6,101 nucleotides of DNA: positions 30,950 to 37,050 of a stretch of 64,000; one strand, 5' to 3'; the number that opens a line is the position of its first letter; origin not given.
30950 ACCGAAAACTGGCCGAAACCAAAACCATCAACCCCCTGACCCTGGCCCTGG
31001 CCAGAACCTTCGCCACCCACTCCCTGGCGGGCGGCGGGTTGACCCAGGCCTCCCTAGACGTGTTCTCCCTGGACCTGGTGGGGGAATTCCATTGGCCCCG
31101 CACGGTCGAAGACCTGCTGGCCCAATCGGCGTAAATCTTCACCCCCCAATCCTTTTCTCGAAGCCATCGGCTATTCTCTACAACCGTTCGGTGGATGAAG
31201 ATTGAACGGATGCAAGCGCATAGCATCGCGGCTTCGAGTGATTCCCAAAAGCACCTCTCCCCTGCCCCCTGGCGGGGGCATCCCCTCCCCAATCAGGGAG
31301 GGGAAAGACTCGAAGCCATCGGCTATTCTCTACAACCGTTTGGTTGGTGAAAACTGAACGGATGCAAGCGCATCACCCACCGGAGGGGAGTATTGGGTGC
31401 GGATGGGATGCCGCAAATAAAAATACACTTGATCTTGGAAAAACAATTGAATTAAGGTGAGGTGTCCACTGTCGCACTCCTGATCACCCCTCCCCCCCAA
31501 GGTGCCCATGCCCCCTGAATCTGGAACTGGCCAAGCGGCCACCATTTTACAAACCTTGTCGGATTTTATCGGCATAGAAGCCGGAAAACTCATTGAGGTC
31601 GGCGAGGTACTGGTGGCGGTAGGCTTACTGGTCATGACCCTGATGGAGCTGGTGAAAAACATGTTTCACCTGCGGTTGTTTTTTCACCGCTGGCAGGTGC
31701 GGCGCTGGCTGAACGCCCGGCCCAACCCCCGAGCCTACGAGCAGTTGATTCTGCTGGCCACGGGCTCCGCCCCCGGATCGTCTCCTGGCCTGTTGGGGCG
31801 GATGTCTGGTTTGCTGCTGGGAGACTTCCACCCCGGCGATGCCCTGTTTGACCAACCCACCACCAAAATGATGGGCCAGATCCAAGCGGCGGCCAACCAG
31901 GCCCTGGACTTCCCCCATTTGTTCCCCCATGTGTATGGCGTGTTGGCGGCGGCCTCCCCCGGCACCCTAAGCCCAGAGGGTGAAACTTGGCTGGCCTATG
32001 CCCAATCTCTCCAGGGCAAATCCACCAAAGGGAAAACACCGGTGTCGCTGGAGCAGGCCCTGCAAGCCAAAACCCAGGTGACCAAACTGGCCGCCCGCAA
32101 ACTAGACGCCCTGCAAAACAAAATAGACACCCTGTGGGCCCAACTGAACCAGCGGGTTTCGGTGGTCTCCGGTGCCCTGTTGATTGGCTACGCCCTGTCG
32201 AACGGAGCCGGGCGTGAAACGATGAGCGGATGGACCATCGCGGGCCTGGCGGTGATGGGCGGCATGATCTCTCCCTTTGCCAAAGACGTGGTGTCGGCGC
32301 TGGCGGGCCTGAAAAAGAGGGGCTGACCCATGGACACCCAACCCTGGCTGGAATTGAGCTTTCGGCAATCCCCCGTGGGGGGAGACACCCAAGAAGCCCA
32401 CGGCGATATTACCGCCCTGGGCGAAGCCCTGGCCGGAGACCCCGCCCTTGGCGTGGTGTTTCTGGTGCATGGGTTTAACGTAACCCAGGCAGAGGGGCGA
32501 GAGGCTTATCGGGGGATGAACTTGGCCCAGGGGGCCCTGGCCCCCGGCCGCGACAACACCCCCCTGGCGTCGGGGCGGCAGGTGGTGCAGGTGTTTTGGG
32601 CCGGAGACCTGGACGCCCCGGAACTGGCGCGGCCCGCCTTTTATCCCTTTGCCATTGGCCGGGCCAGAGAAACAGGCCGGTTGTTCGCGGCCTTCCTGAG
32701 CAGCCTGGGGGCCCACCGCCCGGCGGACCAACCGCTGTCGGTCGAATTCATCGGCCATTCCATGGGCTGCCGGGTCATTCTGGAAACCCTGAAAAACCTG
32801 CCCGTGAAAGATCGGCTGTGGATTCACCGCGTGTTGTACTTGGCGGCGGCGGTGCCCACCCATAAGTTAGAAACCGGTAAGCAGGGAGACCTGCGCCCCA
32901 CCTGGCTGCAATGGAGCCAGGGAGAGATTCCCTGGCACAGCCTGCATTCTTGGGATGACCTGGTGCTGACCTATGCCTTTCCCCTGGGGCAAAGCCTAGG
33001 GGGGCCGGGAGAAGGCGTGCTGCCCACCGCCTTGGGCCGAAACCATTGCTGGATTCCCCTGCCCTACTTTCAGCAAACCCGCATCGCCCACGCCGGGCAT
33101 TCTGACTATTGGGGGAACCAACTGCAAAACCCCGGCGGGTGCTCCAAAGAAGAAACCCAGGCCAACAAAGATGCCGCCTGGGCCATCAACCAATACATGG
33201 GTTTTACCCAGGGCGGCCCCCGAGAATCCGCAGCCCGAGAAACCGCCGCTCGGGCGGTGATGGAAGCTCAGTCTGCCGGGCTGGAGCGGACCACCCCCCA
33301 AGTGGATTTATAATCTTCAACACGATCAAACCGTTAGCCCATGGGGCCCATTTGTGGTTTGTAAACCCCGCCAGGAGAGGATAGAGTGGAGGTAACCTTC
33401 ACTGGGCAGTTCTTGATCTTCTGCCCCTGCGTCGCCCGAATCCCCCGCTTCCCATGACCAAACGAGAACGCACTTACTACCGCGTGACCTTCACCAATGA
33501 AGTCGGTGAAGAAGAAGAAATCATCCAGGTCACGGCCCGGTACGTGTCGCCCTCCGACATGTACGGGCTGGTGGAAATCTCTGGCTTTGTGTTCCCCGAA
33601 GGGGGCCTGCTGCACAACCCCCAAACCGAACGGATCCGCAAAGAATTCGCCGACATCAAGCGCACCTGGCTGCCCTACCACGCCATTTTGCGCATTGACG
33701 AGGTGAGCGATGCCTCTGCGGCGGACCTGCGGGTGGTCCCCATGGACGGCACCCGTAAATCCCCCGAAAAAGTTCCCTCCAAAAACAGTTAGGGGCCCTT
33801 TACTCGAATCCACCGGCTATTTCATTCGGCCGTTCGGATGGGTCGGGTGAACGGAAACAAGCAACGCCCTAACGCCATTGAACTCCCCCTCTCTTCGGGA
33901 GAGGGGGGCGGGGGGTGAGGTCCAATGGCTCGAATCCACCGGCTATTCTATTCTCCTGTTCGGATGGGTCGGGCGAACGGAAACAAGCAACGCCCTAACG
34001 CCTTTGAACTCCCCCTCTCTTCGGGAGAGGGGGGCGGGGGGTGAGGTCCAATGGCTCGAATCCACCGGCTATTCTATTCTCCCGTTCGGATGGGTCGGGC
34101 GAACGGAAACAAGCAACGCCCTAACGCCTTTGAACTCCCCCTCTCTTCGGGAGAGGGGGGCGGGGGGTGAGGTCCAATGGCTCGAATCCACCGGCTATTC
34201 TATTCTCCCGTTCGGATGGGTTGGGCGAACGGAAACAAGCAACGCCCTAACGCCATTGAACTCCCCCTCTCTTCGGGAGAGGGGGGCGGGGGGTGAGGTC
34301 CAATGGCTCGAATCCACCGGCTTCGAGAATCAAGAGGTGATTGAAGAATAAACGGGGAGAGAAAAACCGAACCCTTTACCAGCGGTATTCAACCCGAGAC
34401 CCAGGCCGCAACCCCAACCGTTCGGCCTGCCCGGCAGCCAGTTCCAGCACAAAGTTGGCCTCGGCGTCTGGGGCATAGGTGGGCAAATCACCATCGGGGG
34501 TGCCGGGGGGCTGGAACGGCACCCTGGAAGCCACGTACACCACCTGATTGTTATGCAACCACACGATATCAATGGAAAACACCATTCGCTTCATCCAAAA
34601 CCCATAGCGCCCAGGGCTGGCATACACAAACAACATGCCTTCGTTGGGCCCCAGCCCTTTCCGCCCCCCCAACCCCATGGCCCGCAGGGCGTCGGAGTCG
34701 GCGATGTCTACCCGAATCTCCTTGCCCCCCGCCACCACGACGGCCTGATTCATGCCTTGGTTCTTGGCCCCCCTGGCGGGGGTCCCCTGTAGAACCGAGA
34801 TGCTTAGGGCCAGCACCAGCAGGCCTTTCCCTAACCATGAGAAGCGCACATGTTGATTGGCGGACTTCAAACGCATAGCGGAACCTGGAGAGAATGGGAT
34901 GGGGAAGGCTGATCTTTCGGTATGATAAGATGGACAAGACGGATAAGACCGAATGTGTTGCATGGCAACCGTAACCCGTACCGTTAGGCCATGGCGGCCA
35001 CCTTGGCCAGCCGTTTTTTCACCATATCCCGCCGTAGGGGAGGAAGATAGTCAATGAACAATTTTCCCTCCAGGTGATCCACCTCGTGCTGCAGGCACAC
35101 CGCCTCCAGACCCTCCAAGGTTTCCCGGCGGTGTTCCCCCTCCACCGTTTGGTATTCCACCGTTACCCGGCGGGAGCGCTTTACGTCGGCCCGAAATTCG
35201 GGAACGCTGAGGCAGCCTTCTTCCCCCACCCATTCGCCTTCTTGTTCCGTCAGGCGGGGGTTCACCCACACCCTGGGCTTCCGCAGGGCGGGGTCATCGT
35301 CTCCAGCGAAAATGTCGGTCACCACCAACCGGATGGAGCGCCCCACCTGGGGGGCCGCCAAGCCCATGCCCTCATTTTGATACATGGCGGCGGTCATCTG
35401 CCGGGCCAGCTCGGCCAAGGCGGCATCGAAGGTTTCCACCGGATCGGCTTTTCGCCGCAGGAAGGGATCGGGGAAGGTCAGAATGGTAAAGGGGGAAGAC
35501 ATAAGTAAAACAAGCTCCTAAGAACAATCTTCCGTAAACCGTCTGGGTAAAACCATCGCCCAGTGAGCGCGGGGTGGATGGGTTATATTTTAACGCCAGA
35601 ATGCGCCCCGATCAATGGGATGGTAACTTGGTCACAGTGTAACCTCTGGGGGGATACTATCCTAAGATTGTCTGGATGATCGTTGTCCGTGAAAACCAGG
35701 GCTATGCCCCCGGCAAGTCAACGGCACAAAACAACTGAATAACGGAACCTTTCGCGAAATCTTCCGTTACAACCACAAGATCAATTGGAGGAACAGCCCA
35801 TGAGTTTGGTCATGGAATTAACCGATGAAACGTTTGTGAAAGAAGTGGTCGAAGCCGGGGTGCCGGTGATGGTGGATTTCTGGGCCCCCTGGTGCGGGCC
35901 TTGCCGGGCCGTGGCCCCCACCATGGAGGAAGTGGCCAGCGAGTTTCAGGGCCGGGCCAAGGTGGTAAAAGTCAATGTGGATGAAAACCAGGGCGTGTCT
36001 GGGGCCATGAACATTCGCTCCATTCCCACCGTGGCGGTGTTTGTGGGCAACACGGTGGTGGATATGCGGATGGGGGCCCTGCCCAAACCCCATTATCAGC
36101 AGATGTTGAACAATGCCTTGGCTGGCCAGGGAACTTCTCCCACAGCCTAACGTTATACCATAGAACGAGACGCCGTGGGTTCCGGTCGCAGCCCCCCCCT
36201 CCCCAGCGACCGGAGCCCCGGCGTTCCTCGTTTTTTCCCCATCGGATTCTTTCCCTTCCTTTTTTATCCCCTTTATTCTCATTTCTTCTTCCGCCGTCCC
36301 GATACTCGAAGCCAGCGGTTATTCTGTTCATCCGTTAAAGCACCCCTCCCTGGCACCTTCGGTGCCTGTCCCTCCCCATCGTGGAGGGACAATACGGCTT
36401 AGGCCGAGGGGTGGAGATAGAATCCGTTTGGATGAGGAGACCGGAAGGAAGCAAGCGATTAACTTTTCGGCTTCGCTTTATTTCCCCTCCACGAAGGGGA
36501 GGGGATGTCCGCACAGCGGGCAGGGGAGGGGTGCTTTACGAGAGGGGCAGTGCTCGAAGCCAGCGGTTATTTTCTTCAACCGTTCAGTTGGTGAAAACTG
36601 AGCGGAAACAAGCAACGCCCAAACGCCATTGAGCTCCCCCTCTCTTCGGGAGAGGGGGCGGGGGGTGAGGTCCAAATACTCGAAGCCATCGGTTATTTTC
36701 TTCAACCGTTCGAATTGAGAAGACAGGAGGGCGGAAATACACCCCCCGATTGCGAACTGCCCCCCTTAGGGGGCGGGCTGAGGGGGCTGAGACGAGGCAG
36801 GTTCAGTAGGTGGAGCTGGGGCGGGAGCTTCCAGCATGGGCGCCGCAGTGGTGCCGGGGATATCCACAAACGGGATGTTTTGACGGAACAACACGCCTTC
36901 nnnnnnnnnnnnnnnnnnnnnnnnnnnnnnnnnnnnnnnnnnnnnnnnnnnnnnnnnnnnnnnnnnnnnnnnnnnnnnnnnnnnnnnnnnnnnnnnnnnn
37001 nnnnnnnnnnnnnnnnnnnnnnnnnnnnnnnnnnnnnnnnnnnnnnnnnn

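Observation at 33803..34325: Perfect 126-bp tandem array (~4.2 copies) of a hairpin-rich element that recurs at other intergenic loci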

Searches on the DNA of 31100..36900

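Call 39: search_rna_families(source=window, start=31100, end=36900, threshold=evalue, max_evalue=10)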
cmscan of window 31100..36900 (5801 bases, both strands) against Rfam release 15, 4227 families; matches with E-value up to 10: 8.
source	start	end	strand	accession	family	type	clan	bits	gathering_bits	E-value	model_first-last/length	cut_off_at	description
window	36341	36392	-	RF01762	whalefall-1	Gene; sRNA;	-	26.8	37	0.00078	1-56/56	no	Whalefall-1 RNA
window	36160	36235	+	RF00771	mir-185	Gene; miRNA;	-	19.7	60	5.3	1-79/79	no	mir-185 microRNA precursor family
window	32518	32626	-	RF01746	mraW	Cis-reg;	-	19.6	50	2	1-107/107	no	mraW RNA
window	35838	35932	-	RF02353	BjrC68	Gene; sRNA;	-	18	39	0.41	1-82/82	no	Bradyrhizobiaceae sRNA BjrC68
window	32411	32450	+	RF02803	PyrR205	Gene; snRNA; snoRNA; HACA-box;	-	16.7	35.6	5.8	1-61/61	no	Pyrobaculum sRNA 205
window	31664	31752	-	RF02248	Six3os1_3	Gene; lncRNA;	-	14.4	40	3.1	1-75/75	no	Six3os1 conserved region 3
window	33205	33262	-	RF02243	Xoo8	Gene; sRNA;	-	13.1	90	2.2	16-76/323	no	Proteobacterial sRNA Xoo8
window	34565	34747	-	RF01946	KCNQ1OT1_1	Gene; lncRNA;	-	8.5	70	5.4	1-464/464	no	KCNQ1 overlapping transcript 1 conserved region 1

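Call 42: search_rna_families(source=window, start=36250, end=36800, threshold=evalue, max_evalue=1, show_alignments=2)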
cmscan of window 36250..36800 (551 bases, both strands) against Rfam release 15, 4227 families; matches with E-value up to 1: 1.
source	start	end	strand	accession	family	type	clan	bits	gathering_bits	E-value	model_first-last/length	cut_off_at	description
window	36341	36392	-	RF01762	whalefall-1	Gene; sRNA;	-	26.8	37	7.4e-05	1-56/56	no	Whalefall-1 RNA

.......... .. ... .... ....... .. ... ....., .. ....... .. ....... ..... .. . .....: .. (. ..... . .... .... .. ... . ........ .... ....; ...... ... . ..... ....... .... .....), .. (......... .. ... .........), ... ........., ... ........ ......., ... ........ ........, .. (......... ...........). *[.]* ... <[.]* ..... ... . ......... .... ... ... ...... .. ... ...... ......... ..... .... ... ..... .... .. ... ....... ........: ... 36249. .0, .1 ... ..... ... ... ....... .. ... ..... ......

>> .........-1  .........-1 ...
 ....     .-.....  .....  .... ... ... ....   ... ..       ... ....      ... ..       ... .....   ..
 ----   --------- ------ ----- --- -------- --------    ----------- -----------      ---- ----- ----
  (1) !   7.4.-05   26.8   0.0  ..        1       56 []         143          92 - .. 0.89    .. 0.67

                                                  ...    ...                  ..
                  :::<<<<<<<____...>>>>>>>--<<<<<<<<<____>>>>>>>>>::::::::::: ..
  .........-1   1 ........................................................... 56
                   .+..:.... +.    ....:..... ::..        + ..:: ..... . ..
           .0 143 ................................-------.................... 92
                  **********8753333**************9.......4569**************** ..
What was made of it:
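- Closest known: whalefall-1 RNA motif. Same: It shares the two hairpins and the linker bases GACAG and CAGGG (call 42).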
